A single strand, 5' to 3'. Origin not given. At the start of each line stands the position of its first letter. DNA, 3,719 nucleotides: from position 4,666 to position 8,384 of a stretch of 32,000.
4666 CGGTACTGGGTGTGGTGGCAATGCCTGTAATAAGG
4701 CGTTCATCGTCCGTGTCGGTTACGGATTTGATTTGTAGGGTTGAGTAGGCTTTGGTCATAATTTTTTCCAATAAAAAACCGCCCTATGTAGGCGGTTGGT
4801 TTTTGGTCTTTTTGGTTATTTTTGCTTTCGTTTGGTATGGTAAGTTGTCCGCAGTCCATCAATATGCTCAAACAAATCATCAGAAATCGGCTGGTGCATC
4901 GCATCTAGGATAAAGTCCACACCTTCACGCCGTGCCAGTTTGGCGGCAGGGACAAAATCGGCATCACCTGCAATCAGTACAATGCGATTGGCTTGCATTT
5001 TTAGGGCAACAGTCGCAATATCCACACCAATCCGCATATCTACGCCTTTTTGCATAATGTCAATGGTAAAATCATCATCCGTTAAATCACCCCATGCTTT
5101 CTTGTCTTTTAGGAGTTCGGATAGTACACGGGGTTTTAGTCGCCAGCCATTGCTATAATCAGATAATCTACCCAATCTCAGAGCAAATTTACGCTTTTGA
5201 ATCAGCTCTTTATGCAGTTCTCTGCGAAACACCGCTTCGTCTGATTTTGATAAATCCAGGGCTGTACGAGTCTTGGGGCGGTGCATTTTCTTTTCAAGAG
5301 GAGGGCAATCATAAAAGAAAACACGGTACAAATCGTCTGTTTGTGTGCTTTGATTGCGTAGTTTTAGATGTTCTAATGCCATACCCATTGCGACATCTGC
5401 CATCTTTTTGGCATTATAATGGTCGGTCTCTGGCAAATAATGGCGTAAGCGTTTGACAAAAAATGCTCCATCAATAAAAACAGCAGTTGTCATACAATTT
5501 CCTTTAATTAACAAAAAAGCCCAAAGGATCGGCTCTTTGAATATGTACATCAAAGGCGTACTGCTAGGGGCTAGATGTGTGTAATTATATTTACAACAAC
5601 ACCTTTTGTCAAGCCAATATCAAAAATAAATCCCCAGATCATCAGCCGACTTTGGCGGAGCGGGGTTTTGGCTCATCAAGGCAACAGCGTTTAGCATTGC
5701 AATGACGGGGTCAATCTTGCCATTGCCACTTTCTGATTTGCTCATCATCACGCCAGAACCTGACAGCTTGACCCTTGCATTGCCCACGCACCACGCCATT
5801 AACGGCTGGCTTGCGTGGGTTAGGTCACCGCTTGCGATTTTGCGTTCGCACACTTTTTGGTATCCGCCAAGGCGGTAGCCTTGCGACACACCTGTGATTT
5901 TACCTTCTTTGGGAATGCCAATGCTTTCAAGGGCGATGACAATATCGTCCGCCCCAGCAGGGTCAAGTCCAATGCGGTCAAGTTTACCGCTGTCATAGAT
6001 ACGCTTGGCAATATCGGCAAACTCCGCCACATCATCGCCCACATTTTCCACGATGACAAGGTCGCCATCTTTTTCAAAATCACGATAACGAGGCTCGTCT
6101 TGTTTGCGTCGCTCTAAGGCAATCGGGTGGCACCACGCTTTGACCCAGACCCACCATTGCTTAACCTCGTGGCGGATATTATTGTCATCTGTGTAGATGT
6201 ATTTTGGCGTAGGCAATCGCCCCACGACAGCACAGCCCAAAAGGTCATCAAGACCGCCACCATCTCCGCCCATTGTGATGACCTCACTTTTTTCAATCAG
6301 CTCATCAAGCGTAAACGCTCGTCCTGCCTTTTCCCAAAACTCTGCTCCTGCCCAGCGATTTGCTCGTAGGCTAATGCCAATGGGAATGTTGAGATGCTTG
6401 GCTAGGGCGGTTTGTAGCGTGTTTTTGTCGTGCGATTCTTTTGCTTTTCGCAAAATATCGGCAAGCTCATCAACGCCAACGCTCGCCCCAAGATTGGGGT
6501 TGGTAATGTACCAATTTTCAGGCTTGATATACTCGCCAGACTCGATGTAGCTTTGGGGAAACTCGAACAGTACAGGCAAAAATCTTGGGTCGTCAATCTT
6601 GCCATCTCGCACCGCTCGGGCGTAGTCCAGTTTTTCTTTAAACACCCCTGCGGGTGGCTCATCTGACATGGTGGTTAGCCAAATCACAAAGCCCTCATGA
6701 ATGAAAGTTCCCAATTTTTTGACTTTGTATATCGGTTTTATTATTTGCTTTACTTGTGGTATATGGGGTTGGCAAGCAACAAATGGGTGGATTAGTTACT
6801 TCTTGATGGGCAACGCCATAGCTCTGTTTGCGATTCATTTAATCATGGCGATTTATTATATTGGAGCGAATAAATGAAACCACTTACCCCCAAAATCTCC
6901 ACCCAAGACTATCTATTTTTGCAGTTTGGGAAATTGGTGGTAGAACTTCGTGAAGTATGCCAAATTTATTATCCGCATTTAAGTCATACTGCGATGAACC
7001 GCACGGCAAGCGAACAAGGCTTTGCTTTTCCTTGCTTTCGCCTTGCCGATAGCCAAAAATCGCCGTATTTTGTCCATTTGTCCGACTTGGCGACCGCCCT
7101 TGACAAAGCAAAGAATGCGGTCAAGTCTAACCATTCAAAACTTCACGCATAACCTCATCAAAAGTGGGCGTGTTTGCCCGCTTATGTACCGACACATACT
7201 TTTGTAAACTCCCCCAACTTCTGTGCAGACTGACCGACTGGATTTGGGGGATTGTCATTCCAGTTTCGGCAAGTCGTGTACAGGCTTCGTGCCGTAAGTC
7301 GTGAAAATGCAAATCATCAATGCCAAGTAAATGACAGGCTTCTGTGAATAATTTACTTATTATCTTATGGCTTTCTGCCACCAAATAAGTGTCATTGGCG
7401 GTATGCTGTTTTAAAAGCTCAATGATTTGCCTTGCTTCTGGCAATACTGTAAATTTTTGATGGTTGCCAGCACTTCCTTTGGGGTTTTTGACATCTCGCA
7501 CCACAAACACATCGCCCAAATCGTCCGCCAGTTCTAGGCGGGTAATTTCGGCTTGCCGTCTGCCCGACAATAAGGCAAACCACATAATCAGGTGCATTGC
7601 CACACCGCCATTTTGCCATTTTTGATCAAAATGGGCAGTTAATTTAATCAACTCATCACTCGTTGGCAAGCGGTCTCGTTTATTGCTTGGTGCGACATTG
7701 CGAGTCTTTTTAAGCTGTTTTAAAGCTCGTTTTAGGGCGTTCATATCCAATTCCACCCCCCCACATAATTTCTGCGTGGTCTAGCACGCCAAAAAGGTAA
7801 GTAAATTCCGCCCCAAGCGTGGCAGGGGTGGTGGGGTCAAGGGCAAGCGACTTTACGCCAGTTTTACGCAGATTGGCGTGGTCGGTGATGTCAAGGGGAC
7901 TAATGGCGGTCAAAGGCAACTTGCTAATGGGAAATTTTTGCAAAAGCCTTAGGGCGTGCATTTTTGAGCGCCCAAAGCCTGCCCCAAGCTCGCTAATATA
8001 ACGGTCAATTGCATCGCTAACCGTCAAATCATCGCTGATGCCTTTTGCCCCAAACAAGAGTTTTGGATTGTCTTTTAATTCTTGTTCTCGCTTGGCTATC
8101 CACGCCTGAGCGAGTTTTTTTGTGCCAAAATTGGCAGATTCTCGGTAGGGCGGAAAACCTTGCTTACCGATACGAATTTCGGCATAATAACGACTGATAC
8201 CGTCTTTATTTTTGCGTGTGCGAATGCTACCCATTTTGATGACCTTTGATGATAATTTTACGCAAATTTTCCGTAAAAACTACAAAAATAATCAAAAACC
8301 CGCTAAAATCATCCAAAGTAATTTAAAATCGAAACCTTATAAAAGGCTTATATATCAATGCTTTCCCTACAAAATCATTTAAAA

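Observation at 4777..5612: Self-contained NYN/LabA-like nuclease moron between terminase and prohead protease, intact while its neighbours decay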

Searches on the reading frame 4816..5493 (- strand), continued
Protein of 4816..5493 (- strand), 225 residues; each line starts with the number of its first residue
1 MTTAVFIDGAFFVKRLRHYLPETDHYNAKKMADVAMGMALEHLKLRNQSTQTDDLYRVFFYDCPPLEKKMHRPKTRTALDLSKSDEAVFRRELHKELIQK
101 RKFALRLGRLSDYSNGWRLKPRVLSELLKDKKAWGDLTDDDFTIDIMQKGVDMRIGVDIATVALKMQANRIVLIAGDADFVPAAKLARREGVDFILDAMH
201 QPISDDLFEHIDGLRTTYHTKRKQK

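Call 99: search_protein_families(library=padloc, alignment_id=A3, max_evalue=0.00001)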
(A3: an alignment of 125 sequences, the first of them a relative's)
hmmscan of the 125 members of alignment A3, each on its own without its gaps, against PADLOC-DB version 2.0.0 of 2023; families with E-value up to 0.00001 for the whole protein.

A. member 1, L010:937-1503:- (189 aa): 0 families

B. families by the number of members that match (of 125 scanned): 39 families (the first 25 are shown)
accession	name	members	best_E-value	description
PDLC04140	mad8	2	1.4e-07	mads_8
PDLC02280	AbiEi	1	1.3e-27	AbiEi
PDLC04852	PDC-S05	1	3.3e-18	-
PDLC05049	PDC-S59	1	6.4e-16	-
PDLC04876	PDC-S05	1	6.9e-16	-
PDLC04873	PDC-S05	1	7.1e-16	-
PDLC04851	PDC-S05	1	2.3e-15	-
PDLC04853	PDC-S05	1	3.1e-15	-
PDLC04870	PDC-S05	1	3.5e-15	-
PDLC03839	LeoA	1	2.2e-14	-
PDLC04858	PDC-S05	1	2.4e-14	-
PDLC04843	PDC-S05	1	1.6e-13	-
PDLC03841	LeoBC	1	4.3e-13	-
PDLC04964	PDC-S23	1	1.2e-12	-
PDLC04965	PDC-S23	1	1.9e-12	-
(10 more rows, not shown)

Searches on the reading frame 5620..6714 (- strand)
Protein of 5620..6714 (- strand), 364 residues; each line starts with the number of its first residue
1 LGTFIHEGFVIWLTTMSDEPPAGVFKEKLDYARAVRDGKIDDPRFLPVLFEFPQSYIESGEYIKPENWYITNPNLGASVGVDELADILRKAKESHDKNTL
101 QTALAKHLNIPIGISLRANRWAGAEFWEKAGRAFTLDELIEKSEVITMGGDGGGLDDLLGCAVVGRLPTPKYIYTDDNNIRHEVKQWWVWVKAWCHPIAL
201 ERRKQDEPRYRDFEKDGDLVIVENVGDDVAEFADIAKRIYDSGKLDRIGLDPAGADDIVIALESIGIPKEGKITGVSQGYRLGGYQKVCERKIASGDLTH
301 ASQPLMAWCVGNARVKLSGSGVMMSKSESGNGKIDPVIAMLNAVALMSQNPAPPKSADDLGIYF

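Call 5: search_protein_families(library=pfam, proteins=[window:5620-6714:-], max_evalue=0.01)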
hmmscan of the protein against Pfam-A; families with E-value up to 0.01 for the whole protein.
window:5620-6714:- (364 aa): 1 family
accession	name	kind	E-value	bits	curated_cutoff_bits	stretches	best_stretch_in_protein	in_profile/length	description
PF20441.4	TerL_nuclease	-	4.4e-07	29.8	24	1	246-345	182-280/286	Terminase large subunit, endonuclease domain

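Call 7: search_protein_families(library=phrogs, proteins=[window:5620-6714:-], max_evalue=0.001)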
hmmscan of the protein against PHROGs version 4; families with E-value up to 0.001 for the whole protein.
window:5620-6714:- (364 aa): 4 families
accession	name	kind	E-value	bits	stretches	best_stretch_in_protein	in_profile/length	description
phrog_9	-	head and packaging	1.9e-69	236.4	1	7-358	350-674/812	terminase large subunit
phrog_2699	-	head and packaging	3.6e-62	211.1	1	29-355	2-301/315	terminase large subunit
phrog_35587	-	head and packaging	4.4e-46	158.2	1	6-152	46-191/191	terminase large subunit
phrog_7331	-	head and packaging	1e-15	58.3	1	287-355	32-100/113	terminase large subunit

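Call 8: search_protein_families(library=ncbifam, proteins=[window:5620-6714:-], max_evalue=0.1)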
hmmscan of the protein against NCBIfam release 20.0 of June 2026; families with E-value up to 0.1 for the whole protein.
window:5620-6714:- (364 aa): 0 families

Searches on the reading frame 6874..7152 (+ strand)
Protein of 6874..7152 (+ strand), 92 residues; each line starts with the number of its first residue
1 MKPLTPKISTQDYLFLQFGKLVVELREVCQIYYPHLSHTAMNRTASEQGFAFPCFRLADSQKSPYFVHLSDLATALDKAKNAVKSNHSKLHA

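Call 5: search_protein_families(library=pfam, proteins=[window:6874-7152:+], max_evalue=0.01)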
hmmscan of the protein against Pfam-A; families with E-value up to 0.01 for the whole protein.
window:6874-7152:+ (92 aa): 1 family
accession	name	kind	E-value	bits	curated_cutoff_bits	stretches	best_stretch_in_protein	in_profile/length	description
PF11112.13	PyocinActivator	-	2.6e-19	69.6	24.2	1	10-81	1-72/74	Pyocin activator protein PrtN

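Call 7: search_protein_families(library=phrogs, proteins=[window:6874-7152:+], max_evalue=0.001)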
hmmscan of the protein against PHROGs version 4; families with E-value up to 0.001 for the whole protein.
window:6874-7152:+ (92 aa): 1 family
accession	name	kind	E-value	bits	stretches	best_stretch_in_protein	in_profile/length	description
phrog_1300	-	integration and excision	5e-19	69.1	1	9-91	3-85/86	excisionase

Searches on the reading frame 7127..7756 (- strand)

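Call 5: search_protein_families(library=pfam, proteins=[window:7127-7756:-], max_evalue=0.01)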
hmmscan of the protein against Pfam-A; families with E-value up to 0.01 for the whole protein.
window:7127-7756:- (209 aa): 1 family
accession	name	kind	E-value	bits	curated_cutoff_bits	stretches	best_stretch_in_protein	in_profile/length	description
PF00589.27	Phage_integrase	-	2.7e-14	53.8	27.1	1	33-192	5-170/172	Phage integrase family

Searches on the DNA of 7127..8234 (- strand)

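Call 97: search_dna_similar(query=window:7127-8234:-, collection=phages, mode=distant, max_rows=8)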
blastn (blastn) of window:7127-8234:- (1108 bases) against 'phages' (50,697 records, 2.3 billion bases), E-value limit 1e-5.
No match.
